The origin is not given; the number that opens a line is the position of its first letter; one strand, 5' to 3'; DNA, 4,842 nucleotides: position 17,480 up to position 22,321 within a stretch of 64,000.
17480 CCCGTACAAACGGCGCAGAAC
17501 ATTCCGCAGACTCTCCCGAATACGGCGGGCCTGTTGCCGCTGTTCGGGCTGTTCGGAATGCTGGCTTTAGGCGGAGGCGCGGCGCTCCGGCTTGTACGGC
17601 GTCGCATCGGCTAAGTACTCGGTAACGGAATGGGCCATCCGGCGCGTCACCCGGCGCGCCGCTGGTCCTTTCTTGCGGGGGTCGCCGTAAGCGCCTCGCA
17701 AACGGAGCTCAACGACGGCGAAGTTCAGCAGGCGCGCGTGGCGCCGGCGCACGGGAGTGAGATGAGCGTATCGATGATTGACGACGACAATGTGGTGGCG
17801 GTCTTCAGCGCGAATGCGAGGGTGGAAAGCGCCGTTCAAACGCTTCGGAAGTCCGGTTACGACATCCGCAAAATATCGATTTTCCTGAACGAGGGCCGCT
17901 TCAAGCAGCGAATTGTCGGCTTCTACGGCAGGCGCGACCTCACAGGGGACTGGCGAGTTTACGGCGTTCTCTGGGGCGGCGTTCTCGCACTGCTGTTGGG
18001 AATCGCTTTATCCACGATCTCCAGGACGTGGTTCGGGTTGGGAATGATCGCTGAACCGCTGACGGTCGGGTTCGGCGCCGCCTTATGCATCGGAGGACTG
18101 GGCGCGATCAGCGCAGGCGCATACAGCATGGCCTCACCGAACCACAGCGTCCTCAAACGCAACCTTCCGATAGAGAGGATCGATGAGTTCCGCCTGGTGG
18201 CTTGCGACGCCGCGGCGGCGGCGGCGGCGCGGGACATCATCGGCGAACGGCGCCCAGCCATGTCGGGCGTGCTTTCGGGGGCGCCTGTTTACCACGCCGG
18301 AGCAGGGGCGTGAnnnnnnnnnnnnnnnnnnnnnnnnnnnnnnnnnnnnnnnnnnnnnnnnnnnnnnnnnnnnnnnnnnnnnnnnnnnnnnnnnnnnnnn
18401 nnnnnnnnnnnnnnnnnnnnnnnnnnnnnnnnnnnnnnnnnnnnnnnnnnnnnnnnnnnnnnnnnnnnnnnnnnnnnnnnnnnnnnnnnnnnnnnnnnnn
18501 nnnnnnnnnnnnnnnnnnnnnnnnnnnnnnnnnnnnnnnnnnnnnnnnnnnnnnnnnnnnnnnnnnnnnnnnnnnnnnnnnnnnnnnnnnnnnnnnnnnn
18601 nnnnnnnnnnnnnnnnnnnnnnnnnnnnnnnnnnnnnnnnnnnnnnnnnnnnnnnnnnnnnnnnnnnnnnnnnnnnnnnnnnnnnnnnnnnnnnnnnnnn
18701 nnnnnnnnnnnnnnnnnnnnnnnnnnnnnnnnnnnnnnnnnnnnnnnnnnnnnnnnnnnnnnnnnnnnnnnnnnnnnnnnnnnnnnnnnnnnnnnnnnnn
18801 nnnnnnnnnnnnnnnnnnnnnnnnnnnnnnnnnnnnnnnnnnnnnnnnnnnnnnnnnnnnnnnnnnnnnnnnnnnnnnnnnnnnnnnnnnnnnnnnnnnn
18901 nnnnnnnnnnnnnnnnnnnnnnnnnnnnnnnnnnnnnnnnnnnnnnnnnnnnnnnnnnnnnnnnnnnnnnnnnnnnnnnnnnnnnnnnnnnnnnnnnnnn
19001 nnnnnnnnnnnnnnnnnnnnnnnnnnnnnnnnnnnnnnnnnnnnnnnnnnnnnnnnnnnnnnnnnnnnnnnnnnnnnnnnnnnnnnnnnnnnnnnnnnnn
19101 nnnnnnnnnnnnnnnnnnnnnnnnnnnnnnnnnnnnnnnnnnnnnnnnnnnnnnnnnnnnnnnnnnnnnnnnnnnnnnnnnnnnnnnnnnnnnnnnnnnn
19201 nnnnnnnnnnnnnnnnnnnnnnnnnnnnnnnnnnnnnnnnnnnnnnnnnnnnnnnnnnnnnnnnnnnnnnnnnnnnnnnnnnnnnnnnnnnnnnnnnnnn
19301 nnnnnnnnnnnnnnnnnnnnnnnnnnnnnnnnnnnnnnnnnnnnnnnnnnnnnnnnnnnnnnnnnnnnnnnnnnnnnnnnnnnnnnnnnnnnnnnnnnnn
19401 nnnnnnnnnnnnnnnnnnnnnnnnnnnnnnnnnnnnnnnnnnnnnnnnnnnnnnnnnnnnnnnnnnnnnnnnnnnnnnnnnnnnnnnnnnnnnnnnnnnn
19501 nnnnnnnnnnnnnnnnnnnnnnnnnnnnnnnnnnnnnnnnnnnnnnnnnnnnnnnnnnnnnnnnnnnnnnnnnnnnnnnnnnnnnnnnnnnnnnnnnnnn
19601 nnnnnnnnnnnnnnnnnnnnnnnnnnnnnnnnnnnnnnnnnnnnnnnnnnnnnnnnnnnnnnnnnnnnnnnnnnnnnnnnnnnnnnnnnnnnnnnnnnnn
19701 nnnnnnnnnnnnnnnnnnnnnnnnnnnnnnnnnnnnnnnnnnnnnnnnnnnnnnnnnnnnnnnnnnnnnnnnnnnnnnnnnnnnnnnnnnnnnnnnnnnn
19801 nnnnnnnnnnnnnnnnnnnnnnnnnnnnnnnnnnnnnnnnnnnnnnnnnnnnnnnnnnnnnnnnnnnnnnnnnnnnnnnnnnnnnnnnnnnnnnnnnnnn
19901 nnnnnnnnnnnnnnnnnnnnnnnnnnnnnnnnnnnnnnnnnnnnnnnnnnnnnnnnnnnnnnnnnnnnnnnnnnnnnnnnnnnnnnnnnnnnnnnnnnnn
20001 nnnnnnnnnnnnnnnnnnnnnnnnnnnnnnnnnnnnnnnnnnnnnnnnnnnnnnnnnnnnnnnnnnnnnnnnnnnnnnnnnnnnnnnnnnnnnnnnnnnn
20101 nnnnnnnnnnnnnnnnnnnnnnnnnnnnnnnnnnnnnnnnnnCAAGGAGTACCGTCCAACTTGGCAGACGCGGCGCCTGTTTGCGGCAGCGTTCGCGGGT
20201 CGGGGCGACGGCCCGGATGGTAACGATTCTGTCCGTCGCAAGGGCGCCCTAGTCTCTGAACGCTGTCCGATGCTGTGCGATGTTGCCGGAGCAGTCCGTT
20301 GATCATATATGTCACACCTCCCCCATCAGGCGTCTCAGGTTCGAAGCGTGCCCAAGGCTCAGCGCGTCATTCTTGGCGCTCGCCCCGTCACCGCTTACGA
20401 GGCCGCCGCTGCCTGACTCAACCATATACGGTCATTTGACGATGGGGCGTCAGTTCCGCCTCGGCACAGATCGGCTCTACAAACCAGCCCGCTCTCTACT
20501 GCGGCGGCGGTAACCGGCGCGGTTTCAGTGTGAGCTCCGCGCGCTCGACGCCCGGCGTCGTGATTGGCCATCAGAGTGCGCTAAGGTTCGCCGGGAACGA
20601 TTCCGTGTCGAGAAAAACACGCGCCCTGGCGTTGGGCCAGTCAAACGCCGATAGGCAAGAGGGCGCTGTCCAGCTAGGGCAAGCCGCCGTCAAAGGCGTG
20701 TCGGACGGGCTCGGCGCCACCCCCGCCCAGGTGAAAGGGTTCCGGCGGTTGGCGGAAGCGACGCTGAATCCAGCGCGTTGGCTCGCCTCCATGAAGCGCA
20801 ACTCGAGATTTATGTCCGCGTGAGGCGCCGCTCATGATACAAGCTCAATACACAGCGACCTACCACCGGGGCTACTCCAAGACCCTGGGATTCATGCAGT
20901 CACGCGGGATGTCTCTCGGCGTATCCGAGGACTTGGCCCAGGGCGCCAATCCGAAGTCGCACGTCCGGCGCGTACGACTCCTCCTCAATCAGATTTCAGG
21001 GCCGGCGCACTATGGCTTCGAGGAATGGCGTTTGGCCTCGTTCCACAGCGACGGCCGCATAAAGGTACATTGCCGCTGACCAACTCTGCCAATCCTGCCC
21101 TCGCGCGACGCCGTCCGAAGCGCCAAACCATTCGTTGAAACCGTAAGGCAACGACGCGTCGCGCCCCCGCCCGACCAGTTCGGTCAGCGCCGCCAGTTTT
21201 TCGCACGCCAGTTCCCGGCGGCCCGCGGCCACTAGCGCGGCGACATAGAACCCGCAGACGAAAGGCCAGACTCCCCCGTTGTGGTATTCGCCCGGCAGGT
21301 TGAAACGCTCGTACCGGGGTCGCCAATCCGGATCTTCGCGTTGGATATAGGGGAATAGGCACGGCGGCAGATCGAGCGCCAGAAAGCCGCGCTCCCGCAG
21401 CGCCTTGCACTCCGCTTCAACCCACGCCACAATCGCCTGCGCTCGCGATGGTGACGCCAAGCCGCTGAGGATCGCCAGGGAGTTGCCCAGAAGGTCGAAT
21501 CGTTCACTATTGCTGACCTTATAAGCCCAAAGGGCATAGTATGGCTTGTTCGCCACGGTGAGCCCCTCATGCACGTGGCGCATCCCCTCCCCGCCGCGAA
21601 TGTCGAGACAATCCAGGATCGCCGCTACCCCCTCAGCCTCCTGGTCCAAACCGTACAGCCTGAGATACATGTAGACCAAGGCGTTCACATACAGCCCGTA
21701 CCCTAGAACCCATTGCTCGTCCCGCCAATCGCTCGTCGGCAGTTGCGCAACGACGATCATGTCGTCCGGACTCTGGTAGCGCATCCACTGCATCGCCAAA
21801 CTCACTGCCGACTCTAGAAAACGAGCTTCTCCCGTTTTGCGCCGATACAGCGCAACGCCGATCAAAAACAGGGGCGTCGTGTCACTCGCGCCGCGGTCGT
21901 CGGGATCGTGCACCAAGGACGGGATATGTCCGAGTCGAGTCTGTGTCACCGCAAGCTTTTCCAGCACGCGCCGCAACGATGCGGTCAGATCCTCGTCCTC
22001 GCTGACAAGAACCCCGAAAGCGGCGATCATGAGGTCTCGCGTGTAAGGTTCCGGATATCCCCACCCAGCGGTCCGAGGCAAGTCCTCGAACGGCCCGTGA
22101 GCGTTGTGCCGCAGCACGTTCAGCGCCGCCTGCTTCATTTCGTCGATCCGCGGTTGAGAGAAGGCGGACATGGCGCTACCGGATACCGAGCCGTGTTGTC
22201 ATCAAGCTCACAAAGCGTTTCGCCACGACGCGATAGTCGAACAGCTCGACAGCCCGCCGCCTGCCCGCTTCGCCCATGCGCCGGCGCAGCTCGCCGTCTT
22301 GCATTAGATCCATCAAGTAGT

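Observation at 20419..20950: Orphan enhancer/promoter copy followed by a truncated sigma-factor paralog at the edge of the glycan island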

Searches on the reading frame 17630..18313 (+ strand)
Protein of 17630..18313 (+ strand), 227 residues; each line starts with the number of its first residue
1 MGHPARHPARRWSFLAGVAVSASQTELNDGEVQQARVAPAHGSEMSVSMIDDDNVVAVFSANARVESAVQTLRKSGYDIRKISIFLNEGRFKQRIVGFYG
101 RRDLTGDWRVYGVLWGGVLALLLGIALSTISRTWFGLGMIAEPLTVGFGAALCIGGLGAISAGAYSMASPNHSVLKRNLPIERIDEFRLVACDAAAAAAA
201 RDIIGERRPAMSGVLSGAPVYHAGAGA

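Call 11: search_protein_families(library=pfam, proteins=[window:17630-18313:+], max_evalue=0.01)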
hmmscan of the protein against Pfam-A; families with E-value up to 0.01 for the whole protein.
window:17630-18313:+ (227 aa): 1 family
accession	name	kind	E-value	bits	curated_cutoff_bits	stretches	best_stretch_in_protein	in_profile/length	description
PF11181.13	YflT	-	0.0082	17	26.2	0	55-97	2-44/99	Heat induced stress protein YflT domain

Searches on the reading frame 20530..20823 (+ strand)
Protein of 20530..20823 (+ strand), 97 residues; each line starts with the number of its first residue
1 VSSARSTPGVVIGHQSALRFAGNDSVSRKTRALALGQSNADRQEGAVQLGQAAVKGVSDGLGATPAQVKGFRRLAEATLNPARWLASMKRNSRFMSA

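Call 50: search_protein_families(library=pfam, proteins=[window:20530-20823:+], max_evalue=0.01)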
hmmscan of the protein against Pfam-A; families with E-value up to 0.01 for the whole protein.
window:20530-20823:+ (97 aa): 0 families

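Call 69: search_protein_families(library=ncbifam, proteins=[window:20530-20823:+], max_evalue=0.01)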
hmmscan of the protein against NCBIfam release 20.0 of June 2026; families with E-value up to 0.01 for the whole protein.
window:20530-20823:+ (97 aa): 0 families

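Call 75: find_homologous_proteins(query=window:20530-20823:+, max_evalue=0.1)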
Query window:20530-20823:+: 5 candidates shared short words with the query, none scored E <= 0.1.
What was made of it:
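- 20605..20823 (+): 72-codon ORF (GTG start; 97 codons if counted from 20530) that fills the gap between P3 and the sigma fragment. It contains a remnant (20734-20790, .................) of the N-terminal part of the 106-127-aa gene that precedes sigma in relatives. Probably not a functional gene. No Pfam or NCBIfam hit and no homolog in 5.8 billion proteins (calls 50, 69, 75).
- The 97-aa ORF has none at all (call 75).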

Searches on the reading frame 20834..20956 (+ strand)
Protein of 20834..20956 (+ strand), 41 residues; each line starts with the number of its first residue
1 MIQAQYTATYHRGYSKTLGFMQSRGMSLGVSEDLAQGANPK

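Call 35: find_related_loci(query=A5, collection=metagenome_contigs, flank=10000)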
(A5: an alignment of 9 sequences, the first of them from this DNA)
Query A5 (41 aa) in metagenome_contigs; peptide patterns used: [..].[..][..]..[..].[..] (x = any residue, [..] = any of these).
205 stretches matched a pattern; 14 encode a relative of the query (tblastn E <= 1e-3); 14 distinct loci.
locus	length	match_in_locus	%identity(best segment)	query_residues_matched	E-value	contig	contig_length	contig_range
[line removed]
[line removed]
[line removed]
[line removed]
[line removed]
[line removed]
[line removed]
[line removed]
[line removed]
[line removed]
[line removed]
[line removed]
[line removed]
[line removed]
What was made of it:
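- On Pseudogene or relic: The metagenome scan found no relative above 45% identity (call 35).
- Tried and rejected: The metagenome scan with an N-terminal alignment found only relatives at 45% identity or less (call 35).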

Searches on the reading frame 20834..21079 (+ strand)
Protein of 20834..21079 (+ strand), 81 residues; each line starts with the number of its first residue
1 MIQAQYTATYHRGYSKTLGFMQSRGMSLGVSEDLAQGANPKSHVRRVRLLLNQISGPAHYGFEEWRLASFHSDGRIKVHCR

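Call 11: search_protein_families(library=pfam, proteins=[window:20834-21079:+], max_evalue=0.01)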
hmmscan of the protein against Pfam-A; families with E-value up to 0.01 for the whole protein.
window:20834-21079:+ (81 aa): 0 families

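Call 14: find_encoding_contigs(protein=window:20834-21079:+, flank=10000, max_places=10)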
Protein window:20834-21079:+ (81 aa): no gene with exactly this product is on record in the collection.

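Call 30: find_homologous_proteins(query=window:20834-21079:+, max_evalue=0.01)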
Query window:20834-21079:+ (81 aa): 1 proteins with E <= 0.01 among 1 candidates.
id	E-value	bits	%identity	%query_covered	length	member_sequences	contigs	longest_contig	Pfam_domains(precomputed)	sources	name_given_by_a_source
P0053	3.1e-48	179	100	100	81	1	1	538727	-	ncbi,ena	-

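Call 31: list_cluster_members(proteins=[P0053, P0001])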
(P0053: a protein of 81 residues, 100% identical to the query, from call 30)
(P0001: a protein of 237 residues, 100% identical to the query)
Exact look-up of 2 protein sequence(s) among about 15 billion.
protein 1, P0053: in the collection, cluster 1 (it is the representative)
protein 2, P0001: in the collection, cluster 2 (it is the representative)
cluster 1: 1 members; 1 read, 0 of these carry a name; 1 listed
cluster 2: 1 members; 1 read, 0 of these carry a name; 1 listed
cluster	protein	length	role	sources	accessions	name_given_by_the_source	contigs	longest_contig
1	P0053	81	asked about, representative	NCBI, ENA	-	-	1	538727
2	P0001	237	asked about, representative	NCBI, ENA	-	-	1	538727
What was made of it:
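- Tried and rejected: The source genome could not be retrieved, and cluster look-up gave no accession or name (call 31).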

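Call 44: search_protein_representatives(protein=window:20834-21079:+)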
Query: 81 residues. Proteins with E-value up to 0.001 (for the whole library): 3; up to 1e-10: 1; up to 1e-30: 1. The best 3 are listed.
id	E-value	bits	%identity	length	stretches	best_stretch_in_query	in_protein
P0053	9.7e-49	178.8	100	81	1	1-81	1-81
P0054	5.9e-05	39.6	38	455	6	24-57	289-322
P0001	7.0e-04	36.2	54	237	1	2-42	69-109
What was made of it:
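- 20948..21079 (+): Unrelated read-through tail of the annotated 81-aa ORF. It covers the 48-nt junction (hairpin 20957-20979) and then runs antisense to the last 28 codons of the GH gene. The ORF is on record only from this genome (P0053; calls 30, 44).
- On Pseudogene or relic: The 81-aa ORF is found only in its own genome (calls 30, 44).
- Checked: The 81-aa ORF (20834-21079) and the 97-aa ORF (20530-20823) have no homologs (calls 30, 44, 75).
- The 81-aa ORF has no homolog in 5.8 billion proteins or in 1.84 billion representatives, apart from itself and the window's own sigma (calls 30, 44). Neither ORF is conserved anywhere (calls 30, 44, 75).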

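Call 69: search_protein_families(library=ncbifam, proteins=[window:20834-21079:+], max_evalue=0.01)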
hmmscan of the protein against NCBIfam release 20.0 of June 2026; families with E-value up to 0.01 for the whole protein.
window:20834-21079:+ (81 aa): 0 families
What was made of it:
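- On ECF (group IV) sigma-70 factor: the fragment at 20834-20947: Pfam and NCBIfam find nothing in the 81-aa ORF (calls 11, 69).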

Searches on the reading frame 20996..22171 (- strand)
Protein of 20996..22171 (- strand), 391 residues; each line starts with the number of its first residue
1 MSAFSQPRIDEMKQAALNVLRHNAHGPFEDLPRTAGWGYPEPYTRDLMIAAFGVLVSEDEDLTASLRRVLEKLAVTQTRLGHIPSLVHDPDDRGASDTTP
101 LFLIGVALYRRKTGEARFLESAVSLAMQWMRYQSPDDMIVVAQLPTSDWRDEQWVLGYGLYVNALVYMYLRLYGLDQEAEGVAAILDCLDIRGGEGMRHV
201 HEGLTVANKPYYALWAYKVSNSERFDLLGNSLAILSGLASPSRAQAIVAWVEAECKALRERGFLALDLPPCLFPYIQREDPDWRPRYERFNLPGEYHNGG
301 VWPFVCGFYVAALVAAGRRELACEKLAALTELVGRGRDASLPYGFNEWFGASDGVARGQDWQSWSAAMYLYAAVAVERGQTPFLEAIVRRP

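Call 11: search_protein_families(library=pfam, proteins=[window:20996-22171:-], max_evalue=0.01)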
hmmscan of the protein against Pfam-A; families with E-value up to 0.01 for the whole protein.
window:20996-22171:- (391 aa): 3 families
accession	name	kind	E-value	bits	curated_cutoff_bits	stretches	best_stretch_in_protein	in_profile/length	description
PF12899.13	Glyco_hydro_100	-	1.7e-11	44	23.6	1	224-373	289-429/435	Alkaline and neutral invertase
PF06202.20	GDE_C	-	3e-09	36.7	21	1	276-368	268-364/367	Amylo-alpha-1,6-glucosidase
PF22422.2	MGH1-like_GH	-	1.3e-05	25.4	27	1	283-365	279-356/356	Mannosylglycerate hydrolase MGH1-like glycoside hydrolase domain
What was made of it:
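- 20996..22171 (-): Convergent GH100/GDE_C-like glycoside hydrolase. It is intact and is the right-hand neighbour of the remnant. Pfam hits (call 11).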

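Call 15: find_encoding_contigs(protein=window:20996-22171:-, flank=10000, max_places=10)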
Protein window:20996-22171:- (391 aa): no gene with exactly this product is on record in the collection.
